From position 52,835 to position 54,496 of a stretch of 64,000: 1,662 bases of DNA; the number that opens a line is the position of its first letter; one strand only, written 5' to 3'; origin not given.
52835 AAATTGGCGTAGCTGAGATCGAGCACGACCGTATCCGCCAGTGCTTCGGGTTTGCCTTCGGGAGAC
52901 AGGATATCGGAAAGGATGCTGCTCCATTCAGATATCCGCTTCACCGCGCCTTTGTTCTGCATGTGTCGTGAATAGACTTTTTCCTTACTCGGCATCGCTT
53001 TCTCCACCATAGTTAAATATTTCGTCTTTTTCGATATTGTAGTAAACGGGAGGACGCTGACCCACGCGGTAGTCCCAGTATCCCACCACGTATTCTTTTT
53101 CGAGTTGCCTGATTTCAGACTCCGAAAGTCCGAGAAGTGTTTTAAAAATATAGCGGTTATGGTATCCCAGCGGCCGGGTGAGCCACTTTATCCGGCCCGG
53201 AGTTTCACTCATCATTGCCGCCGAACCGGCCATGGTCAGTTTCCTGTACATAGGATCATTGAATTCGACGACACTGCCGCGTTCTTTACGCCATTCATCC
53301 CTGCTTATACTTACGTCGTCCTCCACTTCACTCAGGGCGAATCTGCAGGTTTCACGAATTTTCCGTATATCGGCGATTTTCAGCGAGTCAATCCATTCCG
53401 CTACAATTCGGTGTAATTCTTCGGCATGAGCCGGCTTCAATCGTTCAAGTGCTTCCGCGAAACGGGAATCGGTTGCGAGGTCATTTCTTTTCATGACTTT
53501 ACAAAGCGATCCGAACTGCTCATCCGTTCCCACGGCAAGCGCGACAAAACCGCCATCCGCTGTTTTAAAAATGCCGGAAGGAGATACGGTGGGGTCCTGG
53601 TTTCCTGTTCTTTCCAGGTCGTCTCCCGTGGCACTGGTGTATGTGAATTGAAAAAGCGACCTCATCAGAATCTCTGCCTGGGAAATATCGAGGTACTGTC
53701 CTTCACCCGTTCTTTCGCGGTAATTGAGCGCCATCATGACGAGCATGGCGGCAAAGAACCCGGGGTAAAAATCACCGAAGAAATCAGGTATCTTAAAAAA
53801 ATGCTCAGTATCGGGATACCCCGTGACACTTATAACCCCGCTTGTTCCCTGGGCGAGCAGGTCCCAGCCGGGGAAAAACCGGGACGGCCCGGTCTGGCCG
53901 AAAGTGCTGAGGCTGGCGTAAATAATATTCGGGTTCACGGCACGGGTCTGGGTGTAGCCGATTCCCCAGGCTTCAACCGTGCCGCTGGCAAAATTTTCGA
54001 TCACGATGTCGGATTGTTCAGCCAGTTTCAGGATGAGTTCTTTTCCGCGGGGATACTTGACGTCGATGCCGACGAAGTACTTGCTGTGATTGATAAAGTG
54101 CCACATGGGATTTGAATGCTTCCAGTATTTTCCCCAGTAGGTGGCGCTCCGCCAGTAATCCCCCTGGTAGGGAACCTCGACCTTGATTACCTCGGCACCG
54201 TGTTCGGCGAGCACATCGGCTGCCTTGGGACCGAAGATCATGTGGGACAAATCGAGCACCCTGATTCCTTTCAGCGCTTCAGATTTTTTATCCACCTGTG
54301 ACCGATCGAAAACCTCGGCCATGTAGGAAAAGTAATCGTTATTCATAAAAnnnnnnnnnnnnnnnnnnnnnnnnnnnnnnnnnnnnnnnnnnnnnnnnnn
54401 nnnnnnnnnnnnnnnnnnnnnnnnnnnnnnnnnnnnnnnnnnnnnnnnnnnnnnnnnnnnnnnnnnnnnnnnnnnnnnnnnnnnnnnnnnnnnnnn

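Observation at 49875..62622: Sigma-54 / TPR-GAF activator-controlled operon joining a Liv-type importer, two CoA-transferases and a carboxyltransferase; substrate unknown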

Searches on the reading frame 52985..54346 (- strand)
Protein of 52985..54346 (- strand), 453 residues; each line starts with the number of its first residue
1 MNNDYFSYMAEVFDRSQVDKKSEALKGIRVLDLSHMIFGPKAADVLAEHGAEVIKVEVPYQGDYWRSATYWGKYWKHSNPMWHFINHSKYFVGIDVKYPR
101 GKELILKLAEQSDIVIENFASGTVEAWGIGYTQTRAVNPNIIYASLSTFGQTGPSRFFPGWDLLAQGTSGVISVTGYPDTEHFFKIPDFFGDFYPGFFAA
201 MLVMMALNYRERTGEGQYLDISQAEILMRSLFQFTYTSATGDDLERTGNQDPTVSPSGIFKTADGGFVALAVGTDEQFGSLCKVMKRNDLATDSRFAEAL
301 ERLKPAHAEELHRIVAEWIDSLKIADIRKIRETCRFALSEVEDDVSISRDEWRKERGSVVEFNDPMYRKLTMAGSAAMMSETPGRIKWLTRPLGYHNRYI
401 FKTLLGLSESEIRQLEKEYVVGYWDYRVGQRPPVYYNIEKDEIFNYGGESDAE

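Call 5: search_protein_families(library=pfam, proteins=[window:52985-54346:-])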
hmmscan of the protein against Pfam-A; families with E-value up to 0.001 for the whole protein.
window:52985-54346:- (453 aa): 1 family
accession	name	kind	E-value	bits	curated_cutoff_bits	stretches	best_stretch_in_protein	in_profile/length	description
PF02515.22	CoA_transf_3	-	6e-95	318.9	23.3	1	25-397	1-366/366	CoA-transferase family III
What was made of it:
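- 52985..54346 (-): Class III CoA-transferase subunit 1 (CoAT1), 453 aa. Starts 4 nt after livF. Pfam CoA_transf_3 6e-95, full length (call 5).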

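Call 6: search_protein_families(library=ncbifam, proteins=[window:52985-54346:-])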
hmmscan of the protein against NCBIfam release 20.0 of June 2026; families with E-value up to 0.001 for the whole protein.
window:52985-54346:- (453 aa): 7 families
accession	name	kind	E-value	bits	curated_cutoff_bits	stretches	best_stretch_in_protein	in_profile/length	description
NF052585.1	SucGlutTfsCaiB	equivalog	1.2e-59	201.9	750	1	20-404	3-388/394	succinate--glutarate CoA-transferase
NF041294.1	Scnl_mescCoAtase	equivalog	1.9e-58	198.4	700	1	23-387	2-366/381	succinyl-CoA:mesaconate CoA-transferase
NF008511.0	PRK11430.1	equivalog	6.3e-51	173.7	522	1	24-305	9-286/381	CoA:oxalate CoA-transferase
NF003809.0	PRK05398.1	subfamily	1.4e-49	168.8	442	1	22-421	2-416/416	formyl-CoA transferase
TIGR03253.1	oxalate_frc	equivalog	3.8e-47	160.9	504.2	1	23-421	2-416/416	formyl-CoA transferase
NF002914.1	PRK03525.1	equivalog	1.1e-30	106.9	413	1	24-418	9-394/400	L-carnitine CoA-transferase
TIGR04253.1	mesacon_CoA_iso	equivalog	2.1e-13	50.1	725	1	25-421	3-400/403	2-methylfumaryl-CoA isomerase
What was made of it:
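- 52985..54346 (-): All NCBIfam equivalogs are at most 202 bits against cut-offs of 413-750 (call 6).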

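Call 9: search_solved_structures(query=window:52985-54346:-, max_evalue=1e-10)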
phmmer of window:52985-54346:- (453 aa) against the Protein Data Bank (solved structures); distinct sequences matched with E-value up to 1e-10: 35.
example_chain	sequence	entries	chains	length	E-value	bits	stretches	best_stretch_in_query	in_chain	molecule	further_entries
10uh_A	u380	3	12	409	1.2e-52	182.2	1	25-302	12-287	Formyl-coenzyme a transferase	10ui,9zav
4ed9_A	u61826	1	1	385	2.3e-48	168.1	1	23-319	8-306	CAIB/BAIF family protein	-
4hl6_A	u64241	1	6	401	2.4e-46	161.5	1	24-304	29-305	Uncharacterized protein YfdE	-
9br7_A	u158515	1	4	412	8.6e-43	149.8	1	23-417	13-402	Succinate--hydroxymethylglutarate CoA-transferase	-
9br6_A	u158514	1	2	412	9.5e-43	149.6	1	23-417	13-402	Succinate--hydroxymethylglutarate CoA-transferase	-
9fn0_B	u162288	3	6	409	7.4e-36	126.9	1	22-417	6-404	Subunit of Benzylsuccinate CoA-transferase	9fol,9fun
5yit_A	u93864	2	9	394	1.6e-32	115.9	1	22-302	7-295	CoA transferase III | Uncharacterized protein Rv3272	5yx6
5yiy_A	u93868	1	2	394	1.4e-31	112.8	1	22-302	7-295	CoA transferase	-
1pqy_A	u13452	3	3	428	2.1e-27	99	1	22-421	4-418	Hypothetical protein yfdW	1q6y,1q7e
1pt5_A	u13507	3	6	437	2.4e-27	98.9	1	22-419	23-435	Hypothetical protein yfdW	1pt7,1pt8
3ubm_A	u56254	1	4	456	4.6e-24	88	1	19-417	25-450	Formyl-CoA:oxalate CoA-transferase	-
2vjo_A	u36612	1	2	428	4.7e-22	81.4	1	23-248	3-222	FORMYL-COENZYME A TRANSFERASE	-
2vjn_A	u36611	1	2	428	8.8e-22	80.5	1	23-248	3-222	FORMYL-COENZYME A TRANSFERASE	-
1p5h_A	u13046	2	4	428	8.9e-22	80.5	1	23-248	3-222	Formyl-coenzyme A transferase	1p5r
2vjk_A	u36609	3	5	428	8.9e-22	80.5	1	23-248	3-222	FORMYL-COENZYME A TRANSFERASE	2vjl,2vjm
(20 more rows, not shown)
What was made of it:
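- The nearest characterised CoA-transferases act on dicarboxylates (calls 6, 9).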

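Call 14: find_related_loci(query=window:52985-54346:-, collection=genome_contigs, flank=10000)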
Query window:52985-54346:- (453 aa) in genome_contigs; peptide patterns used: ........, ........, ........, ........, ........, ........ (x = any residue, [..] = any of these).
45 stretches matched a pattern; 6 encode a relative of the query (tblastn E <= 1e-3); 6 distinct loci.
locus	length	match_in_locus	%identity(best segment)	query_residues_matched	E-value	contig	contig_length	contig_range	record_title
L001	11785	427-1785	90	1-453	0e+0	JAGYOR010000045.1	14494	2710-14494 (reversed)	MAG: Deltaproteobacteria bacterium isolate M55B173 45, whole genome shotgun sequence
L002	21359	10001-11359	81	1-453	0e+0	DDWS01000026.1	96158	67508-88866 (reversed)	MAG TPA_asm: Syntrophaceae bacterium UBA2280 UBA2280_contig_7683, whole genome shotgun sequence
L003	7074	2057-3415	80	1-453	0e+0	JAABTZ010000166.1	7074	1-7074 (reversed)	MAG: Desulfobacteraceae bacterium isolate S25.Bin024 Scaffold_138, whole genome shotgun sequence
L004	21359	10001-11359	82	1-453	0e+0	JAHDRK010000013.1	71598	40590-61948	MAG: Syntrophobacterales bacterium isolate SV1-B6.3 k141_55218, whole genome shotgun sequence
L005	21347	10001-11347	77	1-449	0e+0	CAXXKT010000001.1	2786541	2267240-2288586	MAG: Syntrophales bacterium isolate 9e353863-e3ae-4afc-92d2-6aad0841dacd genome assembly, contig: contig_1, whole genome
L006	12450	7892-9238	79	1-449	0e+0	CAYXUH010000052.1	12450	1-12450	MAG TPA_asm: uncultured Syntrophaceae bacterium isolate binchicken_co181_557 genome assembly, contig: NODE_9501_length_1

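Call 17: find_homologous_proteins(query=window:52985-54346:-, max_evalue=1e-30)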
Query window:52985-54346:- (453 aa): 3014 proteins with E <= 1e-30 among 8000 candidates; the best 120 are listed.
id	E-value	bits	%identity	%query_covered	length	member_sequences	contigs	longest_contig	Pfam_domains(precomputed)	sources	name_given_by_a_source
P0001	0.0e+0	1052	100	100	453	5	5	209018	PF02515.23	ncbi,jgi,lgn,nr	ncbi:MAG: hypothetical protein AVO39_00750 [delta proteobacterium MLS_D]|jgi:crotonobetainyl-CoA:car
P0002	4.7e-261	884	82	100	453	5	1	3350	PF02515.23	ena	-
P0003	5.7e-259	877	81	100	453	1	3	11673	PF02515.23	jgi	-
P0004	2.4e-256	869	80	100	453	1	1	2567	PF02515.23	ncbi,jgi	jgi:crotonobetainyl-CoA:carnitine CoA-transferase CaiB-like acyl-CoA transferase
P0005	3.7e-255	865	80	100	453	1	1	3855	PF02515.23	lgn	-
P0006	1.4e-253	860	81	98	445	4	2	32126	PF02515.23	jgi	jgi:crotonobetainyl-CoA:carnitine CoA-transferase CaiB-like acyl-CoA transferase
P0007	1.4e-252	856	79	100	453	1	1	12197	PF02515.23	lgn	-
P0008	2.1e-252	856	79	100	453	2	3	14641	PF02515.23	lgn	-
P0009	9.0e-246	834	78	99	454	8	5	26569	PF02515.23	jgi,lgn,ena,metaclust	metaclust:\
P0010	2.3e-244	829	78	99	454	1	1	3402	PF02515.23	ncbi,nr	ncbi:MAG: CoA transferase [Syntrophobacterales bacterium]|nr:MAG: CoA transferase [Syntrophobacteral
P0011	3.8e-243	825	77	99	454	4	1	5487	PF02515.23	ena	-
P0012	7.3e-221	752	68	99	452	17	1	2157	PF02515.23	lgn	-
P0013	1.4e-220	751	70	99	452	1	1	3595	PF02515.23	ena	-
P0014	1.9e-220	750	70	99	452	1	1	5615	PF02515.23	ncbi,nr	ncbi:MAG: putative acyl-CoA transferase/carnitine dehydratase [Deltaproteobacteria bacterium]|nr:put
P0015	3.6e-220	749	70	99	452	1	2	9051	PF02515.23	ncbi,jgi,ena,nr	ncbi:MAG: putative acyl-CoA transferase/carnitine dehydratase [Deltaproteobacteria bacterium]|nr:put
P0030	3.1e-216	736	68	100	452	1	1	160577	PF02515.23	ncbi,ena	-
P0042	5.0e-213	726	66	100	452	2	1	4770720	PF02515.23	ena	-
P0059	2.8e-211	720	65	100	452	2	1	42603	PF02515.23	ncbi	-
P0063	1.2e-210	718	65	100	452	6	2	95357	PF02515.23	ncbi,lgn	-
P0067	2.2e-210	717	65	100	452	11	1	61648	PF02515.23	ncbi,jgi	-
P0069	1.8e-209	714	65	100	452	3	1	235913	PF02515.23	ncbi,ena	-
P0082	1.3e-205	701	65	100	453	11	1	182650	PF02515.23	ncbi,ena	-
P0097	2.8e-199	681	64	100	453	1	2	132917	PF02515.23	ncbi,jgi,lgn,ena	-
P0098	7.6e-199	679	63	99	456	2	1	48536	PF02515.23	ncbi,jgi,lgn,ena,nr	ncbi:CoA transferase [bacterium]|nr:CoA transferase [bacterium]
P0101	1.8e-197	675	64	99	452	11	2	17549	PF02515.23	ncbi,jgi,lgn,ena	-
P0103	2.5e-196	671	62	100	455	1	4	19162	PF02515.23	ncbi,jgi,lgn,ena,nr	ncbi:MAG: CoA transferase [Candidatus Korarchaeota archaeon]|nr:CoA transferase [Thermoproteota arch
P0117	3.8e-179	614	56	98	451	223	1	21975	PF02515.23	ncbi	-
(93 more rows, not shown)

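Call 18: find_encoding_contigs(protein=P0042, flank=10000, max_places=2)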
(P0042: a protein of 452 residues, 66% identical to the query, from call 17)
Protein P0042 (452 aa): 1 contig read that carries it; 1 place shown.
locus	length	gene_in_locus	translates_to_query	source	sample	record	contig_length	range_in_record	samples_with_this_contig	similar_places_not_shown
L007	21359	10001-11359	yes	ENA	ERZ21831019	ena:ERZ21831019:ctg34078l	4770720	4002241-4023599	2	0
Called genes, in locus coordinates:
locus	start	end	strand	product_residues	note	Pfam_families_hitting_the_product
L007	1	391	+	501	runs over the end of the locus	PF02771:Acyl-CoA_dh_N, PF02770:Acyl-CoA_dh_M, PF00441:Acyl-CoA_dh_1, PF08028:Acyl-CoA_dh_2 (faint), PF00441:Acyl-CoA_dh_1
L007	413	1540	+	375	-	PF02771:Acyl-CoA_dh_N, PF00441:Acyl-CoA_dh_1, PF08028:Acyl-CoA_dh_2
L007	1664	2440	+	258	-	PF06314:ADC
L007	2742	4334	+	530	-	PF00501:AMP-binding, PF13193:AMP-binding_C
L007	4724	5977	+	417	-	PF13433:Peripla_BP_5, PF13458:Peripla_BP_6, PF01094:ANF_receptor (weak)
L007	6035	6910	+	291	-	PF02653:BPD_transp_2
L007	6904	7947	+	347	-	PF02653:BPD_transp_2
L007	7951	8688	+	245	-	PF00005:ABC_tran, PF12399:BCA_ABC_TP_C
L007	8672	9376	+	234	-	PF00005:ABC_tran, PF13304:AAA_21 (faint)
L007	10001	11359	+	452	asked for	PF02515:CoA_transf_3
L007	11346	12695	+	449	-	PF02515:CoA_transf_3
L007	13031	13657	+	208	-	PF00440:TetR_N (weak)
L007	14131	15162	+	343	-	PF01113:DapB_N, PF19328:DAP_DH_C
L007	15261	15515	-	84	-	-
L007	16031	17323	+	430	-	PF13433:Peripla_BP_5, PF13458:Peripla_BP_6, PF01094:ANF_receptor (faint)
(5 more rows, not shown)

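Call 19: find_encoding_contigs(protein=P0117, flank=10000, max_places=2)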
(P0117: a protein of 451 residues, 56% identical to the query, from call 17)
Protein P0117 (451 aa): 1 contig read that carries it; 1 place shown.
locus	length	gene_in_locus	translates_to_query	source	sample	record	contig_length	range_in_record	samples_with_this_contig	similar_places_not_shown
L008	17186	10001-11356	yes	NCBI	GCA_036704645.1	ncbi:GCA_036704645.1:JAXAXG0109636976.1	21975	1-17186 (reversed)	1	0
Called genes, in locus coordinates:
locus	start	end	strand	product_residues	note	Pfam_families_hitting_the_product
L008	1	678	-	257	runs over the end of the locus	PF00005:ABC_tran, PF12399:BCA_ABC_TP_C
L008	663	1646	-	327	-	PF02653:BPD_transp_2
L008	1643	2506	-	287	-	PF02653:BPD_transp_2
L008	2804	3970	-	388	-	PF13433:Peripla_BP_5, PF13458:Peripla_BP_6, PF01094:ANF_receptor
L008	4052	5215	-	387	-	PF13433:Peripla_BP_5, PF13458:Peripla_BP_6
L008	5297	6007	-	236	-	PF00005:ABC_tran, PF13304:AAA_21 (faint)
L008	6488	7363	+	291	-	PF02653:BPD_transp_2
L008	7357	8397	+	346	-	PF02653:BPD_transp_2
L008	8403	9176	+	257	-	PF00005:ABC_tran, PF12399:BCA_ABC_TP_C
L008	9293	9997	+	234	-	PF13555:AAA_29 (faint), PF00005:ABC_tran, PF13304:AAA_21 (faint)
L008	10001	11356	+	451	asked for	PF02515:CoA_transf_3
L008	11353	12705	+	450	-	PF02515:CoA_transf_3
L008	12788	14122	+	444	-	PF13433:Peripla_BP_5, PF13458:Peripla_BP_6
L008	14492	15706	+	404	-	PF13433:Peripla_BP_5 (weak), PF13458:Peripla_BP_6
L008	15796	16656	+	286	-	PF02653:BPD_transp_2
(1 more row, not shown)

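Call 20: find_encoding_contigs(protein=P0103, flank=10000, max_places=2)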
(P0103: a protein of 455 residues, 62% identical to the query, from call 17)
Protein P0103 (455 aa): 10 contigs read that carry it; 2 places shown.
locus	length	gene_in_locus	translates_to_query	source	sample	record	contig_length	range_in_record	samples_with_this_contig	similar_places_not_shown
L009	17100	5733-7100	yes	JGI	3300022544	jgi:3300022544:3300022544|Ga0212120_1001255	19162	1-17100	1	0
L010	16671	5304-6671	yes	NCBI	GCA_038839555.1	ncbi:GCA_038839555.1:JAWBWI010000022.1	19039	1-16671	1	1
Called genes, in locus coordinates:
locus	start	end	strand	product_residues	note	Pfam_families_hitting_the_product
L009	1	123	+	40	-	?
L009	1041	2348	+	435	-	PF13433:Peripla_BP_5 (weak), PF13458:Peripla_BP_6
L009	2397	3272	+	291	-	PF02653:BPD_transp_2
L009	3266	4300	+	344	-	PF02653:BPD_transp_2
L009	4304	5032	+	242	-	PF00005:ABC_tran, PF12399:BCA_ABC_TP_C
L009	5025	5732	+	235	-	PF00005:ABC_tran, PF13304:AAA_21 (weak)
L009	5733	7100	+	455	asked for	PF02515:CoA_transf_3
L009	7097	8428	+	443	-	PF02515:CoA_transf_3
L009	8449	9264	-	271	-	PF00378:ECH_1, PF16113:ECH_2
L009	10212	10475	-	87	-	PF13193:AMP-binding_C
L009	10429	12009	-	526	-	PF00501:AMP-binding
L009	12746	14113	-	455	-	PF13458:Peripla_BP_6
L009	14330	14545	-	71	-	-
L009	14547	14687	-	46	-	-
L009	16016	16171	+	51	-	-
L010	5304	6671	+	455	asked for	PF02515:CoA_transf_3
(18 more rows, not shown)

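Call 26: search_protein_families(library=ncbifam, proteins=[L004:14897-16453:+, L005:12863-14419:+, L005:3222-4364:+, L005:2455-3135:+, L005:17830-18669:+, L005:18737-20173:+, L005:20361-21320:+], max_evalue=0.00001)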
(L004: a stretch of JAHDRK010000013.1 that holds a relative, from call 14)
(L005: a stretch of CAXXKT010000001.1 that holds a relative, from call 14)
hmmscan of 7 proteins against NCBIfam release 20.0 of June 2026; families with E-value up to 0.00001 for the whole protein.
L004:14897-16453:+ (518 aa): 5 families
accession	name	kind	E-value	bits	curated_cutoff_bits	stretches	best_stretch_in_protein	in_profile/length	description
TIGR01117.1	mmdA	subfamily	3.8e-120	402.1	998.8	1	6-497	2-495/512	methylmalonyl-CoA decarboxylase subunit alpha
NF005530.0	PRK07189.1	equivalog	8.3e-12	44.8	228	1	34-208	15-195/303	biotin-independent malonate decarboxylase subunit beta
TIGR03133.1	malonate_beta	equivalog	2.8e-10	39.9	278.15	1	36-210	7-187/274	biotin-independent malonate decarboxylase subunit beta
NF041504.1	AccA_sub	subfamily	8.3e-07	28.6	300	0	327-402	65-140/257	carboxyltransferase subunit alpha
TIGR00515.1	accD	equivalog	8.6e-07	28.6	317.45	0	69-212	106-245/285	acetyl-CoA carboxylase, carboxyltransferase subunit beta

L005:12863-14419:+ (518 aa): 5 families
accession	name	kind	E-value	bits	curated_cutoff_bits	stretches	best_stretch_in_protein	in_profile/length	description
TIGR01117.1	mmdA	subfamily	4.1e-121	405.3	998.8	1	6-498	2-496/512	methylmalonyl-CoA decarboxylase subunit alpha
NF005530.0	PRK07189.1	equivalog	4.9e-10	39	228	1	34-207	15-194/303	biotin-independent malonate decarboxylase subunit beta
TIGR03133.1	malonate_beta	equivalog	6.5e-09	35.5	278.15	1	36-208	7-185/274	biotin-independent malonate decarboxylase subunit beta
NF041504.1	AccA_sub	subfamily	3.7e-07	29.8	300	1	327-402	65-140/257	carboxyltransferase subunit alpha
TIGR00515.1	accD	equivalog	5.8e-07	29.1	317.45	0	66-212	103-245/285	acetyl-CoA carboxylase, carboxyltransferase subunit beta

L005:3222-4364:+ (380 aa): 1 family
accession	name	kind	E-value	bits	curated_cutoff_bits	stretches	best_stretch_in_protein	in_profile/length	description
TIGR03450.1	mycothiol_INO1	equivalog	4.4e-132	440.6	638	1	21-378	1-355/355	inositol-3-phosphate synthase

L005:2455-3135:+ (226 aa): 1 family
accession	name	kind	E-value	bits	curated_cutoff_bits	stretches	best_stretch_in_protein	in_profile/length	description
NF033547.1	transpos_IS1595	equivalog_domain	3.7e-53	180.6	75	1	10-208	1-215/215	IS1595 family transposase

L005:17830-18669:+ (279 aa): 232 families (the best 25 are shown)
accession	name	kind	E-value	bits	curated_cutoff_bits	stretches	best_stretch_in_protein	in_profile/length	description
NF005446.0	PRK07035.1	equivalog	8.1e-96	320.2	373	1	16-265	3-253/255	SDR family oxidoreductase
NF005559.1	PRK07231.1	subfamily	1.5e-82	276.9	215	1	22-266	2-248/249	glucose 1-dehydrogenase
NF006070.0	PRK08213.1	subfamily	1.4e-72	244.3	279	1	18-264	6-255/259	gluconate 5-dehydrogenase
NF004818.0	PRK06172.1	equivalog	1.5e-69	234.1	336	1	21-265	4-250/253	SDR family oxidoreductase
NF004791.0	PRK06138.1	equivalog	1.5e-67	227.5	312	1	21-265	2-249/252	SDR family oxidoreductase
NF053807.1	RhamDHLra1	equivalog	2.8e-65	220.5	400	1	22-265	2-247/252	L-rhamnose 1-dehydrogenase Lra1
NF005681.0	PRK07478.1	subfamily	4.5e-65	219.5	267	1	21-264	3-248/254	SDR family oxidoreductase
NF004778.0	PRK06124.1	equivalog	6.5e-64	215.8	303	1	17-265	4-252/256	SDR family oxidoreductase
NF004198.0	PRK05653.1-3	equivalog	3e-63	213.6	296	1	21-266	4-247/248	3-oxoacyl-ACP reductase FabG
NF052558.1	MBtsdlDhBudC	equivalog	2.1e-62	210.9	270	1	23-265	2-241/250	meso-2,3-butanediol dehydrogenase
NF005309.0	PRK06841.1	subfamily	2.8e-62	210.5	286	1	19-264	10-251/255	GolD/DthD family dehydrogenase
TIGR01830.1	3oxo_ACP_reduc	equivalog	3.6e-61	206.9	297.75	1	27-264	1-237/239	3-oxoacyl-[acyl-carrier-protein] reductase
NF005853.0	PRK07774.1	equivalog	2.2e-60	204.1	303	1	21-267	3-248/250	SDR family oxidoreductase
NF049979.1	AlphHSDSHdhA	equivalog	1.7e-59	201.4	350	1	22-271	1-252/258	7alpha-hydroxysteroid dehydrogenase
NF005390.0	PRK06935.1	equivalog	2.1e-59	201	369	1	17-264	8-254/258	2-dehydro-3-deoxy-D-gluconate 5-dehydrogenase KduD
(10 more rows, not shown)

L005:18737-20173:+ (478 aa): 6 families
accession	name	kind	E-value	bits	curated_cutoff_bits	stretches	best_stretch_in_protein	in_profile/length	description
TIGR02717.1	AcCoA-syn-alpha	equivalog_domain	1.7e-110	369.7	567.15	1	8-462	2-440/447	acetate--CoA ligase alpha subunit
NF045494.1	AcCoALig_Archglob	equivalog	1.5e-83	281.4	1200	1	4-462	215-656/665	acetate--CoA ligase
NF045493.1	HydDutCoALig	equivalog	1e-71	242.5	1300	1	9-383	5-379/698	4-hydroxybutyrate--CoA ligase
NF045492.1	HydPropCoALig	equivalog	6.7e-71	239.6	1300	1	5-466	246-697/700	3-hydroxypropionate--CoA ligase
NF004230.0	PRK05678.1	equivalog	4.5e-11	42.5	336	1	72-265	67-255/291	succinate--CoA ligase subunit alpha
TIGR01019.1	sucCoAalpha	subfamily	2.8e-10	40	353.2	1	119-265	105-253/286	succinate--CoA ligase subunit alpha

L005:20361-21320:+ (319 aa): 13 families
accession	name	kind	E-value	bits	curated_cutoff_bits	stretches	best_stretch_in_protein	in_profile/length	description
TIGR00229.1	sensory_box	domain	6.1e-26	91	22.9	1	43-168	2-126/126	PAS domain S-box protein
NF047874.1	MASE3_PAS_HK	subfamily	4.1e-12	45.7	560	1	18-176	238-389/655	MASE3 domain-containing sensor histidine kinase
NF008468.0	PRK11360.1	equivalog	3.3e-11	42.3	646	1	40-172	262-391/616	two-component system sensor histidine kinase AtoS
NF007298.0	PRK09776.1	equivalog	1.2e-10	40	1135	1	36-170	292-426/1111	diguanylate cyclase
NF052445.1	RespRegMctR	equivalog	2.8e-08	33.4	300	1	257-307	142-192/205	two-component system response regulator MctR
NF011896.0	PRK15369.1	equivalog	2.3e-07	30.7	242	1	249-306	139-196/211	two component system response regulator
NF053781.1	cdiGMPphdstlr2612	equivalog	3.1e-07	28.4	1600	1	35-173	576-715/1268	Tlr1612 family c-di-GMP phosphodiesterase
NF040749.1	tetrathio_RR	equivalog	1.6e-06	28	290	1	251-306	125-180/191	tetrathionate respiration response regulator TtrR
NF041777.1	sens_FixL_Rhizob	equivalog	1.7e-06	27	850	0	36-88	113-165/485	sensor protein FixL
NF007685.0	PRK10360.1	equivalog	1.9e-06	27.8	258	1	255-307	133-185/196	response regulator transcription factor UhpA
TIGR03020.2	EpsA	equivalog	5e-06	26.3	170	1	257-308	188-239/247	XrtB/PEP-CTERM-associated transcriptional regulator EpsA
NF041880.1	EPS_EpsF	equivalog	5.7e-06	25.1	900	0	36-171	133-270/492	response regulator EpsF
NF052366.1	photon_PedR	equivalog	7e-06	26.1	120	0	260-309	3-52/74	photosynthetic electron transport-dependent transcriptional regulator PedR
